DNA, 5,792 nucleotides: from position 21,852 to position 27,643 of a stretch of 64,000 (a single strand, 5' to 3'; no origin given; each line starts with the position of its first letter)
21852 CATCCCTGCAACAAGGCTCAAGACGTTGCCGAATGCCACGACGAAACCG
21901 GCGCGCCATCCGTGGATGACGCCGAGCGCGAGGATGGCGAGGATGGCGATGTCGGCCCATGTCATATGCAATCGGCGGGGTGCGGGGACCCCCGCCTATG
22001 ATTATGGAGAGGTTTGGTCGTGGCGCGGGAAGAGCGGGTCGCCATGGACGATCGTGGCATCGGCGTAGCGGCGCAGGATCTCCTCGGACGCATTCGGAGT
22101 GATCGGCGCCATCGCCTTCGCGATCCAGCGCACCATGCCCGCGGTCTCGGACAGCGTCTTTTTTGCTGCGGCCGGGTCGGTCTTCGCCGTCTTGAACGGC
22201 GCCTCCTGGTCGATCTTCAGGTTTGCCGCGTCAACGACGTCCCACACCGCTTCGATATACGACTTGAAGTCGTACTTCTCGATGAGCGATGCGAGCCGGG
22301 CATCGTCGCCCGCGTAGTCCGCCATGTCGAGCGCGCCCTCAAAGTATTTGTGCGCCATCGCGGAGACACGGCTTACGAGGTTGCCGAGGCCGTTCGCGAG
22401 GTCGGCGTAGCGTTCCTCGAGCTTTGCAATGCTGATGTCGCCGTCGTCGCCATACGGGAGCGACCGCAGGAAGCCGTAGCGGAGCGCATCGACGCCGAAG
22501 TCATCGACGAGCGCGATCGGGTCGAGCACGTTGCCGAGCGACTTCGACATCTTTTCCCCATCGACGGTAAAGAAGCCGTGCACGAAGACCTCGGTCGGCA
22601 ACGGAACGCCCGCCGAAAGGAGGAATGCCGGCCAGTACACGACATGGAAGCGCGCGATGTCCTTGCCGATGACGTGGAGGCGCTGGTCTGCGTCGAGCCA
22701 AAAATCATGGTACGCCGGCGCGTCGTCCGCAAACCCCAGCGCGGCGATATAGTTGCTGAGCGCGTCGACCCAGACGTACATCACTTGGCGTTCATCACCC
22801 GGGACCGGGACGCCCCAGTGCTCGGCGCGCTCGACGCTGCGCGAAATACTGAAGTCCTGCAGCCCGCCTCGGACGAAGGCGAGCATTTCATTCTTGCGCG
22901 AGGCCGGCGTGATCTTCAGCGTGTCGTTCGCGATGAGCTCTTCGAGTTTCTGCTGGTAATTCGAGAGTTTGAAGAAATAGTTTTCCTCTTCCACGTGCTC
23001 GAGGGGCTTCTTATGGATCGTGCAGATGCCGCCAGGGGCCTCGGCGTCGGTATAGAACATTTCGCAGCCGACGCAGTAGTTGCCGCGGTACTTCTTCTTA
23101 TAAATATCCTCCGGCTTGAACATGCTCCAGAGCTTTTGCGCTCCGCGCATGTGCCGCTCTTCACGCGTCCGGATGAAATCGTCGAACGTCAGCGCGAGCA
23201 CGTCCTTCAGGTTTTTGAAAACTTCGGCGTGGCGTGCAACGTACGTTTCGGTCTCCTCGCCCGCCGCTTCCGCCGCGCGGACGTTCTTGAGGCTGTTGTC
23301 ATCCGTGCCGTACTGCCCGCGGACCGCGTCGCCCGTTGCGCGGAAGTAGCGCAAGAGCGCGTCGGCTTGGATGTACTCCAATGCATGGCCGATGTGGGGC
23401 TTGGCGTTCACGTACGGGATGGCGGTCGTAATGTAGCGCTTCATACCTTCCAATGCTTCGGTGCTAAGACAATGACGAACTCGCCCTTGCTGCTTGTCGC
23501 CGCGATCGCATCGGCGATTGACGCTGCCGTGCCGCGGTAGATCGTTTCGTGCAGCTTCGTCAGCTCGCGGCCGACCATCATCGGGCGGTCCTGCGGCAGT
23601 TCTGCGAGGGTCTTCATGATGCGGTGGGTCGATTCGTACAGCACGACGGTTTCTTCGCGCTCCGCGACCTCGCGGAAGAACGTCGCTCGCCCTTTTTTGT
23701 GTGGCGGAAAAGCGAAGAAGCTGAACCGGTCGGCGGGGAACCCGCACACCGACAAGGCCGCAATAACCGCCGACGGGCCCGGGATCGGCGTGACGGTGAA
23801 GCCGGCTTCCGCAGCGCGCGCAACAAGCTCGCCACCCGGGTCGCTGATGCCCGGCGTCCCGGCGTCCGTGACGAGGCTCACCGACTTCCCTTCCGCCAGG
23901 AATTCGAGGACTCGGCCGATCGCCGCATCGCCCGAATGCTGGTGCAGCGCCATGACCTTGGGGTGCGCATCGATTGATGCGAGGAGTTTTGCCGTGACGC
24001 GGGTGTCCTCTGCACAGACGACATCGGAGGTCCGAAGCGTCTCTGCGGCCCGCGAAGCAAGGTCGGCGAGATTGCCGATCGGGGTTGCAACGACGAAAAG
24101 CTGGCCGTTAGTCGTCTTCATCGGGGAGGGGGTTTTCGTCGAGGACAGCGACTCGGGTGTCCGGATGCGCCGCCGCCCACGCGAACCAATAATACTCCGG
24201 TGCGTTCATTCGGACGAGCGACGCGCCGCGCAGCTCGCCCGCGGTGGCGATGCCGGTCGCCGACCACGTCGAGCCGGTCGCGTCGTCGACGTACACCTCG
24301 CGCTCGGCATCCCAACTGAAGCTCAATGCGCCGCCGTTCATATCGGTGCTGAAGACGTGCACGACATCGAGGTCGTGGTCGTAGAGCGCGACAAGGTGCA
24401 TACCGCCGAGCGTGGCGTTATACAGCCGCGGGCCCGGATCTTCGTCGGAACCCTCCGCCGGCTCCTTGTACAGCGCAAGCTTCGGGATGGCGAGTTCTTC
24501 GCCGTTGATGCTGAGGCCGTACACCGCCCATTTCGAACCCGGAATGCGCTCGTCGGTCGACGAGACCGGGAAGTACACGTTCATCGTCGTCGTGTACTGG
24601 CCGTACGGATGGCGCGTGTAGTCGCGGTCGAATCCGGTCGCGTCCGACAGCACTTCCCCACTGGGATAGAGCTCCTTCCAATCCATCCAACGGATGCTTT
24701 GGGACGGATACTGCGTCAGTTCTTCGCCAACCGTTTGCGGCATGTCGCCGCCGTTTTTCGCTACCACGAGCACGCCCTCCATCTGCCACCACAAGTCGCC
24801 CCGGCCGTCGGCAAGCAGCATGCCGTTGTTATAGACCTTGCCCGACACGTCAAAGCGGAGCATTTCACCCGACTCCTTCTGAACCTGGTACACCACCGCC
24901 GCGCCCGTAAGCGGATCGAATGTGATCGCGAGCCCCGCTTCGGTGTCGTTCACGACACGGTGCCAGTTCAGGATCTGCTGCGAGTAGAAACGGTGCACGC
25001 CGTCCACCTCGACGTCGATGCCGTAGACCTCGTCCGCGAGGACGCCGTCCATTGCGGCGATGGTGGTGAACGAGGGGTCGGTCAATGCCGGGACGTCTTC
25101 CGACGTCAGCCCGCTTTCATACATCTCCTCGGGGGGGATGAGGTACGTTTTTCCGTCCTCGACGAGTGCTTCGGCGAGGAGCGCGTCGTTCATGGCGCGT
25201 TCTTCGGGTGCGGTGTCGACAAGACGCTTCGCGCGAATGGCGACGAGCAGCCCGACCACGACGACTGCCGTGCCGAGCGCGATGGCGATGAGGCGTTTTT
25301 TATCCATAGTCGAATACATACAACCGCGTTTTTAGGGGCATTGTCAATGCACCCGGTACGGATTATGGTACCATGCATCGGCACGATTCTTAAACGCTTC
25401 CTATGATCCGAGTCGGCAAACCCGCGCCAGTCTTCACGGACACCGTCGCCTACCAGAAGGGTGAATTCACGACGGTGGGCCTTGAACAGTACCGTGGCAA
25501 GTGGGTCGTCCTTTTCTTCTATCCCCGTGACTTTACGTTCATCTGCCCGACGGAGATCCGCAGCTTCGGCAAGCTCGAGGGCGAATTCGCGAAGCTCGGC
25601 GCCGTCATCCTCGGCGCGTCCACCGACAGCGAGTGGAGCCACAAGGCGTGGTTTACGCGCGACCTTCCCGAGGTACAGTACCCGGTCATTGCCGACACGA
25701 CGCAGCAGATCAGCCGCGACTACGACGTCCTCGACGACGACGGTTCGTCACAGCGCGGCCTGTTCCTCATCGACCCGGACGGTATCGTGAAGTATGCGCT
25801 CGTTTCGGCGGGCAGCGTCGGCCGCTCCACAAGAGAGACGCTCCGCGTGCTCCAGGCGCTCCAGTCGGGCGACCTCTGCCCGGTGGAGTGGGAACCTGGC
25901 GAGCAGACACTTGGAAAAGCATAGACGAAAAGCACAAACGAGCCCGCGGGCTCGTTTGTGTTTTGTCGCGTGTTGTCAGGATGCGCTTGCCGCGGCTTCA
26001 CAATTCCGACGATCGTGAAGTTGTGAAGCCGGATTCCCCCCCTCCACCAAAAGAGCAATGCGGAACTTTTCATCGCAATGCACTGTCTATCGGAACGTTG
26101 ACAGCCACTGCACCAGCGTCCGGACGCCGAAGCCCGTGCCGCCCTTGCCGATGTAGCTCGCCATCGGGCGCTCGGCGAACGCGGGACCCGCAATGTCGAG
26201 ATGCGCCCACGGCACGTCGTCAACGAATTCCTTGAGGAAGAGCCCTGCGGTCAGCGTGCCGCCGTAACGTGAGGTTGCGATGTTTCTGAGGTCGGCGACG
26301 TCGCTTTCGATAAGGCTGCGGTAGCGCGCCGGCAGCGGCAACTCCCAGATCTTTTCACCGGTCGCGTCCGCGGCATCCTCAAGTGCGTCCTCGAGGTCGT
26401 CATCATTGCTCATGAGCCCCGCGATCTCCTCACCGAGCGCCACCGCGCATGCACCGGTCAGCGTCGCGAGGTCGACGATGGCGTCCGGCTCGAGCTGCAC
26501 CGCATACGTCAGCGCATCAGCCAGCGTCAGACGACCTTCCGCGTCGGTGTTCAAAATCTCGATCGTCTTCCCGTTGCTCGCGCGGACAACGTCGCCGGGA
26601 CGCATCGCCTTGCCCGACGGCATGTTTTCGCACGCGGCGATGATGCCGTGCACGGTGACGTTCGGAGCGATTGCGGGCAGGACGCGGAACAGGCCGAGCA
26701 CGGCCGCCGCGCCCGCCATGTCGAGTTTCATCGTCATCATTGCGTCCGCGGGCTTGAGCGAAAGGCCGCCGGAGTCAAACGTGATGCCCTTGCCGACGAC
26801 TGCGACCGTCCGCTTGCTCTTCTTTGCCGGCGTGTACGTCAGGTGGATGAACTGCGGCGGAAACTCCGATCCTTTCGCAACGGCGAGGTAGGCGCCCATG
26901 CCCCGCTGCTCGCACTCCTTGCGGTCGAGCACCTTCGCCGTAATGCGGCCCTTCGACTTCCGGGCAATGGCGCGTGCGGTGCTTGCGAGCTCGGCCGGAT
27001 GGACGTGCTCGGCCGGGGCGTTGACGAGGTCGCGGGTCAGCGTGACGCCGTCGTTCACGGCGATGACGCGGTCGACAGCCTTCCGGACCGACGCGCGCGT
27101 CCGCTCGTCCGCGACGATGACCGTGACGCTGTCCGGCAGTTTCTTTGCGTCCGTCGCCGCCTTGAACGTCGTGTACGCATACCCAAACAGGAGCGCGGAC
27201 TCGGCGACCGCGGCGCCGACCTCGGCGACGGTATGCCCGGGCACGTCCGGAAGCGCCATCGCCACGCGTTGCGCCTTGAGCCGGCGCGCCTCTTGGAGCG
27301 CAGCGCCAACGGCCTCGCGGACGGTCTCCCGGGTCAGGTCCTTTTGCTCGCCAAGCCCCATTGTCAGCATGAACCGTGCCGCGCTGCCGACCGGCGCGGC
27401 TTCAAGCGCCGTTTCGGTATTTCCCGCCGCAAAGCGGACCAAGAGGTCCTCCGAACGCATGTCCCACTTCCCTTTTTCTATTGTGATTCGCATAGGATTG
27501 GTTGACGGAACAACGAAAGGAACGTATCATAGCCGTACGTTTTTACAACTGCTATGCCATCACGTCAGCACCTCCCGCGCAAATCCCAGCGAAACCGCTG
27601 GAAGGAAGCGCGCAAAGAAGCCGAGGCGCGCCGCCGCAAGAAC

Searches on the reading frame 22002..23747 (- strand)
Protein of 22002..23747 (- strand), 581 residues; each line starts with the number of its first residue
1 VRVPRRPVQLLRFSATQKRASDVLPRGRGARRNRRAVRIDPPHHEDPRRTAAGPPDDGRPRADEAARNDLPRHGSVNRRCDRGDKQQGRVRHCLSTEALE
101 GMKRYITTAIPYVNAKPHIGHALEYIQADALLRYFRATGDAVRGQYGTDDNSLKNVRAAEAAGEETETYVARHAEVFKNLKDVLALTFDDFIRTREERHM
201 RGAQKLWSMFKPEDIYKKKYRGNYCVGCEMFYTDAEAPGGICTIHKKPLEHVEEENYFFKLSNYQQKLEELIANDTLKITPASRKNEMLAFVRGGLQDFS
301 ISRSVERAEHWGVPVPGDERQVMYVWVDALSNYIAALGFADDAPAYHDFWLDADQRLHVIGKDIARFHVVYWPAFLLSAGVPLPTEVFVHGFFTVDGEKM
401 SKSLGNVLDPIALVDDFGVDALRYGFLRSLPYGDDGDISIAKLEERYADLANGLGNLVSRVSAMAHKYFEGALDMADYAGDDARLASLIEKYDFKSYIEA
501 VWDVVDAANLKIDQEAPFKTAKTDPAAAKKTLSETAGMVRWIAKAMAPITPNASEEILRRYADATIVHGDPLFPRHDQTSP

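Call 34: search_protein_families(library=pfam, proteins=[window:22002-23747:-], max_evalue=0.00001)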
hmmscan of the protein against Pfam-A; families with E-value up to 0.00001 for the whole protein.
window:22002-23747:- (581 aa): 3 families
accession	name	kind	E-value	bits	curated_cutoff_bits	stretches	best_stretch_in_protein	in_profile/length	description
PF09334.17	tRNA-synt_1g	-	2.1e-90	303.7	20.1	2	241-461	168-390/391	tRNA synthetases class I (M)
PF00133.28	tRNA-synt_1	-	6.3e-23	81.6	22.7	2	320-435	296-410/414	tRNA synthetases class I (I, L, M and V)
PF01406.26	tRNA-synt_1e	-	7.5e-09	35.8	27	0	386-428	239-282/301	tRNA synthetases class I (C) catalytic domain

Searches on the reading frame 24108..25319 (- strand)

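Call 34: search_protein_families(library=pfam, proteins=[window:24108-25319:-], max_evalue=0.00001)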
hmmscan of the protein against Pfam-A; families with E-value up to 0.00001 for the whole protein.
window:24108-25319:- (403 aa): 1 family
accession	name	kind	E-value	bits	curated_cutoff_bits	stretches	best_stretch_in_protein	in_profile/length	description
PF11376.13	DUF3179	-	1.9e-58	198.7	27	1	75-388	3-292/292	Protein of unknown function (DUF3179)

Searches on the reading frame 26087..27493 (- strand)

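Call 34: search_protein_families(library=pfam, proteins=[window:26087-27493:-], max_evalue=0.00001)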
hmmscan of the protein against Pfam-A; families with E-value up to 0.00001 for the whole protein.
window:26087-27493:- (468 aa): 2 families
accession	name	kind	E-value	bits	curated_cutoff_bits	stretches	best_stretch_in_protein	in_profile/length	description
PF00883.26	Peptidase_M17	-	1.1e-126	422.8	25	1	152-461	2-310/310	Cytosol aminopeptidase family, catalytic domain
PF02789.23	Peptidase_M17_N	-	2.7e-12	47.2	23.4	1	27-112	40-127/129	Cytosol aminopeptidase family, N-terminal domain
